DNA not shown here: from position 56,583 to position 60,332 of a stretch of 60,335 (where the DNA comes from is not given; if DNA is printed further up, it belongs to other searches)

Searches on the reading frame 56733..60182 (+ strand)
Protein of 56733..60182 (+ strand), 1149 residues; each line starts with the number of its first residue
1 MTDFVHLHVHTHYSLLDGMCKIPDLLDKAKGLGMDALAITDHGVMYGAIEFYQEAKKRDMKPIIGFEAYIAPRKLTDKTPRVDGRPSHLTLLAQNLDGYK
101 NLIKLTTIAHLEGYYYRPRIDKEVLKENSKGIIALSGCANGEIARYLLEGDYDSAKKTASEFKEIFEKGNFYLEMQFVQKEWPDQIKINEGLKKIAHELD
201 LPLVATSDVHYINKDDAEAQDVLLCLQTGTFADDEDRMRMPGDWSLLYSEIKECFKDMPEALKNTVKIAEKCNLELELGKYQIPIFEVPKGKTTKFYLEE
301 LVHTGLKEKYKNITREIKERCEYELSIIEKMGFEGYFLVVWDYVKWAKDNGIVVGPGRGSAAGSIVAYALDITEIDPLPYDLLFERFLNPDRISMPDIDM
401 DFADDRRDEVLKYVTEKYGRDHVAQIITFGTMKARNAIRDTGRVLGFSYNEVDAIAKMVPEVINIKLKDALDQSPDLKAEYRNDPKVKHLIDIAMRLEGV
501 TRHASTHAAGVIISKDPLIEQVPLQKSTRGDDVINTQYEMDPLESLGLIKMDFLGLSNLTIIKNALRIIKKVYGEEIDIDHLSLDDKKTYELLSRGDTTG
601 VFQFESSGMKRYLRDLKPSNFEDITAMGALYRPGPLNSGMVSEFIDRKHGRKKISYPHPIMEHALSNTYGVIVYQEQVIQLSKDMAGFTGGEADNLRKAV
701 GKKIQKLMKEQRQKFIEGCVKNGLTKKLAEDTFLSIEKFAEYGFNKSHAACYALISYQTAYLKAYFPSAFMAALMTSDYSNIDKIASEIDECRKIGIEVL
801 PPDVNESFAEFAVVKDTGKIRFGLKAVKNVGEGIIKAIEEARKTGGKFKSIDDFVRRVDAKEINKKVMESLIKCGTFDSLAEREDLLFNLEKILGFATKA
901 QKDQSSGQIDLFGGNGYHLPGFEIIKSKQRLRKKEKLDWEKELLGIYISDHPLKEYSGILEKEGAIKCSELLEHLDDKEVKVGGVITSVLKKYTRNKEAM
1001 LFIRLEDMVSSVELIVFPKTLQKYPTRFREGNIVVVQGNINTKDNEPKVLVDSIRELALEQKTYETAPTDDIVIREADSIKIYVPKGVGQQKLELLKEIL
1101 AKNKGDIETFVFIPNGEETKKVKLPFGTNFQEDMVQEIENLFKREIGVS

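Call 101: search_protein_families(library=pfam, proteins=[window:56733-60182:+], max_evalue=0.05)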
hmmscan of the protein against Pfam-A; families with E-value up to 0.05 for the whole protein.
window:56733-60182:+ (1149 aa): 7 families
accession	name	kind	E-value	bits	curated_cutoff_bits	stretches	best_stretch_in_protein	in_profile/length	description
PF07733.18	DNA_pol3_alpha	-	3.3e-107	358.4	23.9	1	297-555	2-260/260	Bacterial DNA polymerase III alpha NTPase domain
PF17657.6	DNA_pol3_finger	-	8.1e-67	224.1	22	1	558-723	1-166/166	Bacterial DNA polymerase III alpha subunit finger domain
PF02811.25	PHP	-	3.9e-58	196.8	26.4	1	6-176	1-162/164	PHP domain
PF14579.12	HHH_6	-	1.7e-30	105.5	25.6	1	796-883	1-87/90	Helix-hairpin-helix motif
PF01336.31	tRNA_anti-codon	-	1.1e-09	38.6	27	1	980-1057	1-75/75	OB-fold nucleic acid binding domain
PF13742.12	tRNA_anti_2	-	0.0011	19.6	27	1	977-1042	19-80/95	OB-fold nucleic acid binding domain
PF12836.13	HHH_3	-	0.037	14.6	27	0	824-866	16-55/65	Helix-hairpin-helix motif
